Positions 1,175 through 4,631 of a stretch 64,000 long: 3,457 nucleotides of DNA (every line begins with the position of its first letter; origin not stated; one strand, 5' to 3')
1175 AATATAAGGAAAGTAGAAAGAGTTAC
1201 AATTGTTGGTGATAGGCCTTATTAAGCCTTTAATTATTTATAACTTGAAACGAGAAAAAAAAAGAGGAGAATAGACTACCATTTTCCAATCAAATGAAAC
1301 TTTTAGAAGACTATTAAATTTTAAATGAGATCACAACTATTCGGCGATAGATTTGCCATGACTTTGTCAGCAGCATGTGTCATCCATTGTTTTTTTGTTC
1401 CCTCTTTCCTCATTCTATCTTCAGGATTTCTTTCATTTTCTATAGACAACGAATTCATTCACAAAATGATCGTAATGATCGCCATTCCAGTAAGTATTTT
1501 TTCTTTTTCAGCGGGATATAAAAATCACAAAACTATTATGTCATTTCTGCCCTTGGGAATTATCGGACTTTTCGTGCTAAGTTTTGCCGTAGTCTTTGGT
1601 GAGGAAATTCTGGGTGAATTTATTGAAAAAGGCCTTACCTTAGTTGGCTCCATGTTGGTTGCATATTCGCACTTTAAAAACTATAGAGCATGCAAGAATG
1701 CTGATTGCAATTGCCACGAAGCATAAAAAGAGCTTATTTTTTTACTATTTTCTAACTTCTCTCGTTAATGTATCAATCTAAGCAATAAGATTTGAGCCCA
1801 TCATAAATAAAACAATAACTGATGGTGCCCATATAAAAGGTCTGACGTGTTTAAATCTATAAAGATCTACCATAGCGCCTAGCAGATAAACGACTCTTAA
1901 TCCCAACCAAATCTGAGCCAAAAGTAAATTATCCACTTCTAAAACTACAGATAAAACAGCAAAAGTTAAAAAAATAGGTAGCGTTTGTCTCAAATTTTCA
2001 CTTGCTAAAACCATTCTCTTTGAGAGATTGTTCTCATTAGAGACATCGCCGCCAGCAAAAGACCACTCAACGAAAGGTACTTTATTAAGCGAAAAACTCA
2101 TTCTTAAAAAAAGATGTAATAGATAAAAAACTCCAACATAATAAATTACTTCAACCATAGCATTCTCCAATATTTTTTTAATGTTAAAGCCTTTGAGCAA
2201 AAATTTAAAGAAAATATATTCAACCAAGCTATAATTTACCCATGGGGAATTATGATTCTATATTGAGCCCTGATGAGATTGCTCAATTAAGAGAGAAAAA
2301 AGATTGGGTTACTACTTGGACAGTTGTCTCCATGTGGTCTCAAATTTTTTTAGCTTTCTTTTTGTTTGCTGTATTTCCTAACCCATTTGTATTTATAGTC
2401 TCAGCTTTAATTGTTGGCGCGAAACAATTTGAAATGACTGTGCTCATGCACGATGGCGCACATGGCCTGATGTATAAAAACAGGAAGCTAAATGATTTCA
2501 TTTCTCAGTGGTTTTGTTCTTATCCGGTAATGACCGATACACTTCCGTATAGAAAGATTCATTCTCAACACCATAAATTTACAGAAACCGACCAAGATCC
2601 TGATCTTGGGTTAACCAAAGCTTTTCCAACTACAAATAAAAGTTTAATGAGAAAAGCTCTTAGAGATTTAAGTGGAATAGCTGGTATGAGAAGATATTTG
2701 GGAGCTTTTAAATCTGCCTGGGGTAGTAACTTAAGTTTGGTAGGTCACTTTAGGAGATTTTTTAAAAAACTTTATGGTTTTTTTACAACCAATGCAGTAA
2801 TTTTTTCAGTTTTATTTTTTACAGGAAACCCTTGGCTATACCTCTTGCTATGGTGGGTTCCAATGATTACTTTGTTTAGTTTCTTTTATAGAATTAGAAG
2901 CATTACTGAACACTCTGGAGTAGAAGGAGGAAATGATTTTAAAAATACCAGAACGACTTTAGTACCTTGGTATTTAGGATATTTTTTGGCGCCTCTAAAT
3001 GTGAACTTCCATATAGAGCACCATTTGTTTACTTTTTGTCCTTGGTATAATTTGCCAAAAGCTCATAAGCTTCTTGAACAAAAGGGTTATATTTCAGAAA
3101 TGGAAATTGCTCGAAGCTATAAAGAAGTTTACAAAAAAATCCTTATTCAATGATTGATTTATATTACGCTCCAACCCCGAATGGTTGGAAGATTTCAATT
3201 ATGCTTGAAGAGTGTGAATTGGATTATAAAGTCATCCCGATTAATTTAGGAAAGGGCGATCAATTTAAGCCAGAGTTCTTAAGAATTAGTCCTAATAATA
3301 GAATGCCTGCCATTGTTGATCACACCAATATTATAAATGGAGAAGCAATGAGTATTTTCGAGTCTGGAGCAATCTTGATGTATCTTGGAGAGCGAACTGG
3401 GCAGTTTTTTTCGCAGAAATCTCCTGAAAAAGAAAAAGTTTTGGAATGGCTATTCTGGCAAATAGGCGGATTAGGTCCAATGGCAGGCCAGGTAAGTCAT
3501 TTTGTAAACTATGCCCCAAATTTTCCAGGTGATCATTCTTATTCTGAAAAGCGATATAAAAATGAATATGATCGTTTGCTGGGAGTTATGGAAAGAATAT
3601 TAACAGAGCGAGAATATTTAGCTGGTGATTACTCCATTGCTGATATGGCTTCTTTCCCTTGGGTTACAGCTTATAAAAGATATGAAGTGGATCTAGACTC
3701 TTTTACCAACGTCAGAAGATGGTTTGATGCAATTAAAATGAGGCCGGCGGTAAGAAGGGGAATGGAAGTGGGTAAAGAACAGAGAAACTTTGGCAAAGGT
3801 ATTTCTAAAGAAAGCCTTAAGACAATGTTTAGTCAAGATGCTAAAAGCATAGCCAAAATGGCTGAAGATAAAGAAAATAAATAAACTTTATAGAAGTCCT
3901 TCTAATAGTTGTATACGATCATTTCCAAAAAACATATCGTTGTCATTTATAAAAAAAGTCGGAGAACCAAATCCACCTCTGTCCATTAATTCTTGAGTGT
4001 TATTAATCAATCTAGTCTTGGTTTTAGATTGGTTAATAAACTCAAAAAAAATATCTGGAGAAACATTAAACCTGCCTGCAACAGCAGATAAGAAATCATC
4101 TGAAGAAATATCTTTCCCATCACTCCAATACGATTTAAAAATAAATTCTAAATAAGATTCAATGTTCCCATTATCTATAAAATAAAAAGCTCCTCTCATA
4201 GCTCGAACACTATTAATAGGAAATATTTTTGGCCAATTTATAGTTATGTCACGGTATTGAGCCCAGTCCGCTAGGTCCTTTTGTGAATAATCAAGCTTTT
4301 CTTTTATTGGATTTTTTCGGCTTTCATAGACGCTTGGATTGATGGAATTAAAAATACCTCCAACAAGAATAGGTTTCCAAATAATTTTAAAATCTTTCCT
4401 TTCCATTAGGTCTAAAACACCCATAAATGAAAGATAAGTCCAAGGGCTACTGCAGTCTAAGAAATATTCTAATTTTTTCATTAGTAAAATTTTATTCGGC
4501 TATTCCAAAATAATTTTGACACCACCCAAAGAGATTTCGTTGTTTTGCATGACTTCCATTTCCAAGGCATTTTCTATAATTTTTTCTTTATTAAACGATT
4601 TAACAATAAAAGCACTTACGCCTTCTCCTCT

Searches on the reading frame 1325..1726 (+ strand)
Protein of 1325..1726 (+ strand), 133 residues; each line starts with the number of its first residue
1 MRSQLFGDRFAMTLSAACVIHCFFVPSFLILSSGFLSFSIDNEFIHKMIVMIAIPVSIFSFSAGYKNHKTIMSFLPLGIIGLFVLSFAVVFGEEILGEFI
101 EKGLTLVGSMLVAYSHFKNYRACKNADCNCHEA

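Call 6: search_protein_families(library=pfam, proteins=[window:1325-1726:+])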
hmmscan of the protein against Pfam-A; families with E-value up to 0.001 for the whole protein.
window:1325-1726:+ (133 aa): 1 family
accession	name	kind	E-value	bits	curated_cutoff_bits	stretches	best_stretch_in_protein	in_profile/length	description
PF03203.19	MerC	-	1.5e-23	83.9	27.6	1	8-121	1-108/108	MerC mercury resistance protein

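Call 71: find_homologous_proteins(query=window:1325-1726:+, max_evalue=1e-8)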
Query window:1325-1726:+ (133 aa): 263 proteins with E <= 1e-8 among 276 candidates; the best 120 are listed.
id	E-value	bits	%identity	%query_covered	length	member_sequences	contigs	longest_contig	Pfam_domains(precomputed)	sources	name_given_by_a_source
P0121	2.7e-79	282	98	100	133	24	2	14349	PF03203.20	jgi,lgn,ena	jgi:predicted permease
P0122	1.9e-53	198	66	98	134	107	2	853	PF03203.20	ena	-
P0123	2.5e-53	198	66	98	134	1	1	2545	PF03203.20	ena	-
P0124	3.7e-53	197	66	99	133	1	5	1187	PF03203.20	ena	-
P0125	5.5e-53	197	67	98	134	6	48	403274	PF03203.20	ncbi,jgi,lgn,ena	ncbi:MAG: MerC domain-containing protein [Woeseiaceae bacterium]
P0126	1.9e-52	195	65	99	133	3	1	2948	PF03203.20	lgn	-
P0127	2.7e-52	194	66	98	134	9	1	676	PF03203.20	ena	-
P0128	2.0e-51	192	65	99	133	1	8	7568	PF03203.20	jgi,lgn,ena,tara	jgi:hypothetical protein|tara:strand:- start:446 stop:847 length:402 start_codon:yes stop_codon:yes 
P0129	3.4e-51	191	65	99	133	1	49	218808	PF03203.20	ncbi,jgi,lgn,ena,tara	jgi:hypothetical protein|tara:strand:- start:175 stop:576 length:402 start_codon:yes stop_codon:yes 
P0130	6.2e-51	190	65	99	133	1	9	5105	PF03203.20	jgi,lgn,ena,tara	jgi:hypothetical protein|tara:strand:+ start:939 stop:1340 length:402 start_codon:yes stop_codon:yes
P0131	7.5e-51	190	63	99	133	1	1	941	PF03203.20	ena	-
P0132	9.0e-51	190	63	99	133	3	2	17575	PF03203.20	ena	-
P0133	1.3e-50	189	63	99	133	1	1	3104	PF03203.20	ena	-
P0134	1.5e-50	189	64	99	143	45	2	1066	PF03203.20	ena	-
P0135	1.5e-50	189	63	99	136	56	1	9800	PF03203.20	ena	-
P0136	1.5e-50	189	63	99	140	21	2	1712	PF03203.20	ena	-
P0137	2.2e-50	188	63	99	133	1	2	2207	PF03203.20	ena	-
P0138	2.2e-50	188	64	99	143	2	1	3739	PF03203.20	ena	-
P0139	2.9e-50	188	64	99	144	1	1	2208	PF03203.20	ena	-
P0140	3.0e-50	188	63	99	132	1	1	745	PF03203.20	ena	-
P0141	3.1e-50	188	64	99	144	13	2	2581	PF03203.20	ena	-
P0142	3.3e-50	188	63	99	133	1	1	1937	PF03203.20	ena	-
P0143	4.3e-50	187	64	99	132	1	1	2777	PF03203.20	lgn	-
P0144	4.5e-50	187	64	99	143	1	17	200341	PF03203.20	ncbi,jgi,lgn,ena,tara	tara:strand:+ start:1741 stop:2172 length:432 start_codon:yes stop_codon:yes gene_type:complete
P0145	4.8e-50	187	64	99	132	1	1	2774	PF03203.20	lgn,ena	-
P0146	5.1e-50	187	62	99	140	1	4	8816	PF03203.20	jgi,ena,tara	tara:strand:+ start:2069 stop:2491 length:423 start_codon:yes stop_codon:yes gene_type:complete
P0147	6.6e-50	187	66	99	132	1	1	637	PF03203.20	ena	-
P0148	7.0e-50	187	62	99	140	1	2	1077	PF03203.20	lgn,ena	-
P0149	7.0e-50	187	62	98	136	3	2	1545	PF03203.20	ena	-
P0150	7.8e-50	186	63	99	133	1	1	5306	PF03203.20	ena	-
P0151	8.7e-50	186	62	99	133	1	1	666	PF03203.20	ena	-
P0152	9.1e-50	186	63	99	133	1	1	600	PF03203.20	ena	-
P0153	9.4e-50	186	64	99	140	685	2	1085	PF03203.20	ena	-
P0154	1.0e-49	186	66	99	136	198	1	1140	PF03203.20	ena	-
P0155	1.3e-49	186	63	99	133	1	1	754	PF03203.20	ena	-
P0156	1.5e-49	186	61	99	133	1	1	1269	PF03203.20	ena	-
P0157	1.8e-49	185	61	99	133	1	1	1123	PF03203.20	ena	-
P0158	2.0e-49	185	62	99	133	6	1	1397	PF03203.20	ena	-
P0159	2.5e-49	185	61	99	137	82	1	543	PF03203.20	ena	-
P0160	2.6e-49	185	63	99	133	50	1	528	PF03203.20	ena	-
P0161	3.2e-49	185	63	98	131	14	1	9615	PF03203.20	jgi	jgi:hypothetical protein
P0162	4.9e-49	184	61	99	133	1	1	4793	PF03203.20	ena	-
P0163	5.2e-49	184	61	99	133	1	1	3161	PF03203.20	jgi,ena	-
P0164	6.5e-49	184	61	99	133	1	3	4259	PF03203.20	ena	-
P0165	7.4e-49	183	61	99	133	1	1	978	PF03203.20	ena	-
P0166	9.4e-49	183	62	99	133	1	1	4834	PF03203.20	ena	-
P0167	1.0e-48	183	64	99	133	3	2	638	PF03203.20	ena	-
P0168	1.1e-48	183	62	99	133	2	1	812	PF03203.20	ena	-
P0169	1.1e-48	183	64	99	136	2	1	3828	PF03203.20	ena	-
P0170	1.1e-48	183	64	99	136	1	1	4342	PF03203.20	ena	-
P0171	1.1e-48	183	67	91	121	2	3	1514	PF03203.20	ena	-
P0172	1.3e-48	183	61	99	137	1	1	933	PF03203.20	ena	-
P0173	1.4e-48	182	62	99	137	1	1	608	PF03203.20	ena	-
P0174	1.4e-48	182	64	99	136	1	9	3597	PF03203.20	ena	-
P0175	1.4e-48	182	64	99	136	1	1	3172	PF03203.20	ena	-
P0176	1.4e-48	182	64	99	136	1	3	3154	PF03203.20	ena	-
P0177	2.6e-48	182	63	99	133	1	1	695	PF03203.20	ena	-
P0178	2.8e-48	181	61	99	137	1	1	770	PF03203.20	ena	-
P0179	2.8e-48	181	64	99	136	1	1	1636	PF03203.20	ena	-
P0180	2.8e-48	181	64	99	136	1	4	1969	PF03203.20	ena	-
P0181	2.8e-48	181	64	99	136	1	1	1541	PF03203.20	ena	-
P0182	2.9e-48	181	64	99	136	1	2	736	PF03203.20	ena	-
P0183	2.9e-48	181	64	99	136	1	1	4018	PF03203.20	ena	-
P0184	2.9e-48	181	69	91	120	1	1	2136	PF03203.20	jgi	jgi:hypothetical protein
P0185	2.9e-48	181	60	99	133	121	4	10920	PF03203.20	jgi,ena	jgi:hypothetical protein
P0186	4.2e-48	181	61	99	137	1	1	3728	PF03203.20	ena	-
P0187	4.3e-48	181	61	99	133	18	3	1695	PF03203.20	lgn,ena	-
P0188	4.6e-48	181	61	99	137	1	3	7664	PF03203.20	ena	-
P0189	4.6e-48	181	61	99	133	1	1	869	PF03203.20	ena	-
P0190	4.8e-48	181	63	99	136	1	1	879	PF03203.20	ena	-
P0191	4.9e-48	181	60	99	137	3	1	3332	PF03203.20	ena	-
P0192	5.7e-48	180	67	91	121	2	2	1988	PF03203.20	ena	-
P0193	5.8e-48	180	60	99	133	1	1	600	PF03203.20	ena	-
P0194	6.1e-48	180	60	99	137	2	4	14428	PF03203.20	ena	-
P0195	6.3e-48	180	60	99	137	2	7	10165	PF03203.20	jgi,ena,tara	tara:strand:+ start:489 stop:902 length:414 start_codon:yes stop_codon:yes gene_type:complete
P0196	6.3e-48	180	60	99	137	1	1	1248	PF03203.20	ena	-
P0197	6.4e-48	180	61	99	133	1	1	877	PF03203.20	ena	-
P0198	6.6e-48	180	62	98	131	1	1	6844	PF03203.20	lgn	-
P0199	7.1e-48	180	62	98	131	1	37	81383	PF03203.20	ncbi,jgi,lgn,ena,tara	jgi:hypothetical protein|tara:strand:- start:2705 stop:3100 length:396 start_codon:yes stop_codon:ye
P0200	7.4e-48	180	62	100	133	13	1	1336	PF03203.20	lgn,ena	-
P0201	7.7e-48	180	63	99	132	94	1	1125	PF03203.20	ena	-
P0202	8.0e-48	180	61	99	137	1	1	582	PF03203.20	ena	-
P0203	9.1e-48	180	63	99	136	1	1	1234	PF03203.20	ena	-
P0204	9.3e-48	180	61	99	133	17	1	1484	PF03203.20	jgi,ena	-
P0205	9.7e-48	180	59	99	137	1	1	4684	PF03203.20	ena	-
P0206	1.0e-47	180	61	99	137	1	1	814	PF03203.20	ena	-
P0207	1.2e-47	179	63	99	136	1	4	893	PF03203.20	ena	-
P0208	1.3e-47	179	65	99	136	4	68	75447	PF03203.20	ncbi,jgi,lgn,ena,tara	tara:strand:- start:316 stop:726 length:411 start_codon:yes stop_codon:yes gene_type:complete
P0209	1.3e-47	179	61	98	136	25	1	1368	PF03203.20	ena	-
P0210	1.6e-47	179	63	99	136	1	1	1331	PF03203.20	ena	-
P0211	1.6e-47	179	62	98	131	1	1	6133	PF03203.20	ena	-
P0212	1.6e-47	179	60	99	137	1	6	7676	PF03203.20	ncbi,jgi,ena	-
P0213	1.6e-47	179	63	99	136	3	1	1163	PF03203.20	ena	-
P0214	1.8e-47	179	62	98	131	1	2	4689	PF03203.20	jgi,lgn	jgi:hypothetical protein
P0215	1.9e-47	179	59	99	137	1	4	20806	PF03203.20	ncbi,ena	-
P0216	1.9e-47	179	60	99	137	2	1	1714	PF03203.20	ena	-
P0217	2.1e-47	179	61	99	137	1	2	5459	PF03203.20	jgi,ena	-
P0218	2.1e-47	179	59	99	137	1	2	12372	PF03203.20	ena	-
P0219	2.1e-47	179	63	99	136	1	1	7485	PF03203.20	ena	-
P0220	2.2e-47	179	60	99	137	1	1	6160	PF03203.20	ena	-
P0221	2.3e-47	178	63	99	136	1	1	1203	PF03203.20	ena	-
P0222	2.3e-47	178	62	99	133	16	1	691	PF03203.20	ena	-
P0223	2.6e-47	178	62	98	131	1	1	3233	PF03203.20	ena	-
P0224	2.6e-47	178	63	99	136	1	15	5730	PF03203.20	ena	-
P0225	2.7e-47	178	61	98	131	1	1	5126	PF03203.20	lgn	-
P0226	3.1e-47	178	58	99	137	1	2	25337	PF03203.20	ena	-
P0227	3.1e-47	178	63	94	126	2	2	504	PF03203.20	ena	-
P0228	3.2e-47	178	63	99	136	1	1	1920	PF03203.20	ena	-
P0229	3.9e-47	178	61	99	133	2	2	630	PF03203.20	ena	-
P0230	4.0e-47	178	62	99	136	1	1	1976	PF03203.20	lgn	-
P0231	4.3e-47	178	62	99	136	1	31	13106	PF03203.20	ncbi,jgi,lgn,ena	-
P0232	4.4e-47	178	60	98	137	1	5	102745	PF03203.20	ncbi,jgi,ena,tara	tara:strand:- start:141 stop:554 length:414 start_codon:yes stop_codon:yes gene_type:complete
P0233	4.4e-47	178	62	99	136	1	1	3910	PF03203.20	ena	-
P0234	4.4e-47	178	61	98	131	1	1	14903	PF03203.20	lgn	-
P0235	4.6e-47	178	62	98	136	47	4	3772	PF03203.20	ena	-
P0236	4.6e-47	178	63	99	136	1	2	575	PF03203.20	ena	-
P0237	5.2e-47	177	61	99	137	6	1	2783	PF03203.20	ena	-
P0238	5.4e-47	177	61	99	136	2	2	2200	PF03203.20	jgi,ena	jgi:hypothetical protein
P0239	5.4e-47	177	61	98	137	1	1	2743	PF03203.20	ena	-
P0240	5.5e-47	177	63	99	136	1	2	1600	PF03203.20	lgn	-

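Call 72: find_encoding_contigs(protein=P0125, flank=4000, max_places=2)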
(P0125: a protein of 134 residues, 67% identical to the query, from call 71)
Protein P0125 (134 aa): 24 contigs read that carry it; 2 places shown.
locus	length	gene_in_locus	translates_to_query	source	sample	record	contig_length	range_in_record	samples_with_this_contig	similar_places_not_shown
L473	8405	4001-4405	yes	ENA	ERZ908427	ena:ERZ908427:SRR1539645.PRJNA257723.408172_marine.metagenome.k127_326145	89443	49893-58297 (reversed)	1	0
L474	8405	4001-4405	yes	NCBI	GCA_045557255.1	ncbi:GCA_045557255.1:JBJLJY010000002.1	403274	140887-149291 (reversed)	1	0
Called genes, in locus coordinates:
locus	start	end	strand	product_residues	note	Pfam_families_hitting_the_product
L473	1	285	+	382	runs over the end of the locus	PF03576:Peptidase_S58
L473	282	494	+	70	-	-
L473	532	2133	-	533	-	PF03747:ADP_ribosyl_GH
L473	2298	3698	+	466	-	PF00202:Aminotran_3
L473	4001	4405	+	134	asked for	PF03203:MerC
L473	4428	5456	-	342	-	PF04371:PAD_porph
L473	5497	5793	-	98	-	-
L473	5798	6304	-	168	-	-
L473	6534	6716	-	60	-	PF02599:CsrA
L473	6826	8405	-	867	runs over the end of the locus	PF01411:tRNA-synt_2c, PF07973:tRNA_SAD, PF02272:DHHA1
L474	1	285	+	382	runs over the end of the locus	PF03576:Peptidase_S58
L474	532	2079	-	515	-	PF03747:ADP_ribosyl_GH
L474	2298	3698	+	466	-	PF00202:Aminotran_3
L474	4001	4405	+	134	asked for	PF03203:MerC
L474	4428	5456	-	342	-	PF04371:PAD_porph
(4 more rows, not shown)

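Call 73: find_encoding_contigs(protein=P0129, flank=4000, max_places=2)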
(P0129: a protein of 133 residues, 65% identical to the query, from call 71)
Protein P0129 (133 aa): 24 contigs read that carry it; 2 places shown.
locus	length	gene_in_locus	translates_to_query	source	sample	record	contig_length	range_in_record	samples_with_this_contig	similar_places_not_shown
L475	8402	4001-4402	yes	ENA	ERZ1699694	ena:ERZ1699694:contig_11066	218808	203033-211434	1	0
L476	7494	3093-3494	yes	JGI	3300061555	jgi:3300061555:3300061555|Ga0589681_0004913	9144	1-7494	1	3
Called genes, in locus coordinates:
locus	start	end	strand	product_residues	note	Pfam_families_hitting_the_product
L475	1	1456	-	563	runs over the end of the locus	PF17803:Cadherin_4 (faint), PF17963:Big_9 (faint), PF23592:Cadherin_CELSR2_9th (faint), PF00028:Cadherin (weak)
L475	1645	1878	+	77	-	PF01266:DAO (weak)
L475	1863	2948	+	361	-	PF01321:Creatinase_N, PF00557:Peptidase_M24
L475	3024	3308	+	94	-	PF01985:CRS1_YhbY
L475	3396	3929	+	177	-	PF13787:HXXEE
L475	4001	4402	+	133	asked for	PF03203:MerC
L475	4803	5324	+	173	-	PF07883:Cupin_2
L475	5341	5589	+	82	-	PF06127:Mpo1-like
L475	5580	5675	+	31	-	-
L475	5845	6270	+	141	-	PF06146:PsiE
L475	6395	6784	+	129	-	PF19762:DUF6249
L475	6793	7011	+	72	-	PF13560:HTH_31, PF01381:HTH_3, PF12844:HTH_19, PF13443:HTH_26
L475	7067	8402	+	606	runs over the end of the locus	PF05960:DUF885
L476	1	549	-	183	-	?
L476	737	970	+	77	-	PF01266:DAO (weak)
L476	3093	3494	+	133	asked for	PF03203:MerC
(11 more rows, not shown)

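Call 74: find_encoding_contigs(protein=P0144, flank=4000, max_places=2)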
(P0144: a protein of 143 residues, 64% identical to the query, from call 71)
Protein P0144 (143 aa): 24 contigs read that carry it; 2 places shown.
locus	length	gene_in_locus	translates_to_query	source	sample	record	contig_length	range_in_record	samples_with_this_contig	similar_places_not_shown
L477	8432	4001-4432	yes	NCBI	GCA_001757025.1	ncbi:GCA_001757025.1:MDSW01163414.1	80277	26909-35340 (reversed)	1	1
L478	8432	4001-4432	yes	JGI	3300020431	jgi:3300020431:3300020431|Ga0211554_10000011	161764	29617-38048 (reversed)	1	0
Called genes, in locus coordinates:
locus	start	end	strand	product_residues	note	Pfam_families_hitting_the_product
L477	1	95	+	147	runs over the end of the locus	PF04664:OGFr_N (faint)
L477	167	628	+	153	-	PF06941:NT5C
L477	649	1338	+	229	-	PF04298:Zn_peptidase_2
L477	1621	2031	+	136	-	-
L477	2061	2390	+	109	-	PF00893:Multi_Drug_Res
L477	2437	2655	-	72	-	PF12844:HTH_19, PF01381:HTH_3, PF13443:HTH_26, PF13560:HTH_31 (weak)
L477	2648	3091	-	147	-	-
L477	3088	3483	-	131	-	PF19762:DUF6249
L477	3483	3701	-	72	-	-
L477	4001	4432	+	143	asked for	PF03203:MerC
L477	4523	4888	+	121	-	PF04828:GFA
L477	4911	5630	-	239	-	PF00520:Ion_trans, PF08016:PKD_channel (weak)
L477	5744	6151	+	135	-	-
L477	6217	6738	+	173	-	PF09351:DUF1993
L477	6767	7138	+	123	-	-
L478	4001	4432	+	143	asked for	PF03203:MerC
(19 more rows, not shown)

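Call 75: find_encoding_contigs(protein=P0199, flank=4000, max_places=2)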
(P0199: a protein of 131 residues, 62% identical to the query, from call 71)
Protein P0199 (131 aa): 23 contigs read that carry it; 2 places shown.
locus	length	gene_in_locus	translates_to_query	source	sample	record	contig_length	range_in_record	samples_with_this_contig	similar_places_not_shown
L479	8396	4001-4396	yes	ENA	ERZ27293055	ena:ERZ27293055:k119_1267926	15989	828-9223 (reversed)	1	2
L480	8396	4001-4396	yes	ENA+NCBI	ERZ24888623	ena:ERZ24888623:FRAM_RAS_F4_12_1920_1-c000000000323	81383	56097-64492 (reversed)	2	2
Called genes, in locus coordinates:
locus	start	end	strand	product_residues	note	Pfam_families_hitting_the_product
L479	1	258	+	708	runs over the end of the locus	PF07715:Plug, PF00593:TonB_dep_Rec_b-barrel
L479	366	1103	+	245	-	PF00005:ABC_tran, PF13304:AAA_21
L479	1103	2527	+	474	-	PF12679:ABC2_membrane_2, PF12040:DUF3526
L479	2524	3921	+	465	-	PF12679:ABC2_membrane_2, PF12040:DUF3526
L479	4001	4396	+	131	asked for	PF03203:MerC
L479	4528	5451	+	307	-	PF08450:SGL (weak), PF24684:Vgb_lyase (weak)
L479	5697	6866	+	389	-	PF03486:HI0933_like, PF22780:HI0933_like_1st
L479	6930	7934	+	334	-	PF10503:Esterase_PHB, PF02230:Abhydrolase_2, PF00326:Peptidase_S9 (faint)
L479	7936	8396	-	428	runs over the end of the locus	?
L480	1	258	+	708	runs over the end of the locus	PF07715:Plug, PF00593:TonB_dep_Rec_b-barrel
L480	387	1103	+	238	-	PF00005:ABC_tran, PF13304:AAA_21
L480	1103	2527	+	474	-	PF12679:ABC2_membrane_2, PF12040:DUF3526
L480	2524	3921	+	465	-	PF12679:ABC2_membrane_2, PF12040:DUF3526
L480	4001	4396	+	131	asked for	PF03203:MerC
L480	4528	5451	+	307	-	PF08450:SGL (weak), PF24684:Vgb_lyase (weak)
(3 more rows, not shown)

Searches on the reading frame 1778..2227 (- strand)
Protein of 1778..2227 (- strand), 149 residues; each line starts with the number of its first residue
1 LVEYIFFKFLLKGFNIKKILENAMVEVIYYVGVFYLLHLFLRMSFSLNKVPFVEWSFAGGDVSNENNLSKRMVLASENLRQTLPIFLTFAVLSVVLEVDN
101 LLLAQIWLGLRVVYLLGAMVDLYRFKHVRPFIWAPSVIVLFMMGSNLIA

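Call 6: search_protein_families(library=pfam, proteins=[window:1778-2227:-])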
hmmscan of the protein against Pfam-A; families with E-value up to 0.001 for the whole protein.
window:1778-2227:- (149 aa): 1 family
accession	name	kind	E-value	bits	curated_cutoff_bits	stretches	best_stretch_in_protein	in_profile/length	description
PF01124.23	MAPEG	-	0.00019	22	23.4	1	64-144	43-124/129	MAPEG family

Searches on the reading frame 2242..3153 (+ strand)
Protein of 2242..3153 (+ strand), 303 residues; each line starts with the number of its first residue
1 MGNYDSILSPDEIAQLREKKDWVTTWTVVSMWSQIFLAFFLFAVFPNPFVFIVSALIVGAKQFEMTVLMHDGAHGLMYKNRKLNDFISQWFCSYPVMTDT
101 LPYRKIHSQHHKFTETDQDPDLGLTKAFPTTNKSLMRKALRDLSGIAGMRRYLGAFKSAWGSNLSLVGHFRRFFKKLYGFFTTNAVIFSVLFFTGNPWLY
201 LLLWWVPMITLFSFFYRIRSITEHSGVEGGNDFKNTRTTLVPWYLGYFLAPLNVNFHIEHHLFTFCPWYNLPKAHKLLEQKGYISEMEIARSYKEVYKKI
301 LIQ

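Call 6: search_protein_families(library=pfam, proteins=[window:2242-3153:+])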
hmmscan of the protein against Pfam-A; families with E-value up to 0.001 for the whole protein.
window:2242-3153:+ (303 aa): 1 family
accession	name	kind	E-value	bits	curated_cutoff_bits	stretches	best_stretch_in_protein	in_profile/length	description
PF00487.30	FA_desaturase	-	8.6e-37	127.7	29.7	1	51-281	5-241/253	Fatty acid desaturase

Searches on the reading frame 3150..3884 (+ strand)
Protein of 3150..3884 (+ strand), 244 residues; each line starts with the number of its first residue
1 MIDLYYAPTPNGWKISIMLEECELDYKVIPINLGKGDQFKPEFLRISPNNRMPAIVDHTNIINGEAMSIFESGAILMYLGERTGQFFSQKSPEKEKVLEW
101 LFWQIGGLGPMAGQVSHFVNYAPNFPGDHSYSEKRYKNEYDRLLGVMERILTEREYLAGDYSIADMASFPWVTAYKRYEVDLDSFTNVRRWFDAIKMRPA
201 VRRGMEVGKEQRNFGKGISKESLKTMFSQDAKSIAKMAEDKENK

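Call 6: search_protein_families(library=pfam, proteins=[window:3150-3884:+])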
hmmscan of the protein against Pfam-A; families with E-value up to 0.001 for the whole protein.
window:3150-3884:+ (244 aa): 6 families
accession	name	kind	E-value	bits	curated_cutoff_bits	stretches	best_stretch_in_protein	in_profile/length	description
PF02798.26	GST_N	-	1.4e-13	51.4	20.9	1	4-80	5-75/76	Glutathione S-transferase, N-terminal domain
PF13409.12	GST_N_2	-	3.5e-10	40.8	25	1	10-81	3-69/70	Glutathione S-transferase, N-terminal domain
PF13417.12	GST_N_3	-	1.6e-08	35.2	22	1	4-84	1-72/75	Glutathione S-transferase, N-terminal domain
PF00043.30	GST_C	-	4.5e-06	27.3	20.7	1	137-199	28-93/93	Glutathione S-transferase, C-terminal domain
PF14497.11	GST_C_3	-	0.00023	21.7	21.6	1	133-201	25-97/104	Glutathione S-transferase, C-terminal domain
PF13410.11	GST_C_2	-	0.00048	20.6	24.9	1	137-194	8-69/69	Glutathione S-transferase, C-terminal domain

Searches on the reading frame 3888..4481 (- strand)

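Call 6: search_protein_families(library=pfam, proteins=[window:3888-4481:-])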
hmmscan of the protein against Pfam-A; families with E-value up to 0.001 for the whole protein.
window:3888-4481:- (197 aa): 1 family
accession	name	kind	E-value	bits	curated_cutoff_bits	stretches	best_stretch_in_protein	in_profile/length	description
PF01323.26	DSBA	-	6.9e-35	121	25.6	1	4-196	2-189/191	DSBA-like thioredoxin domain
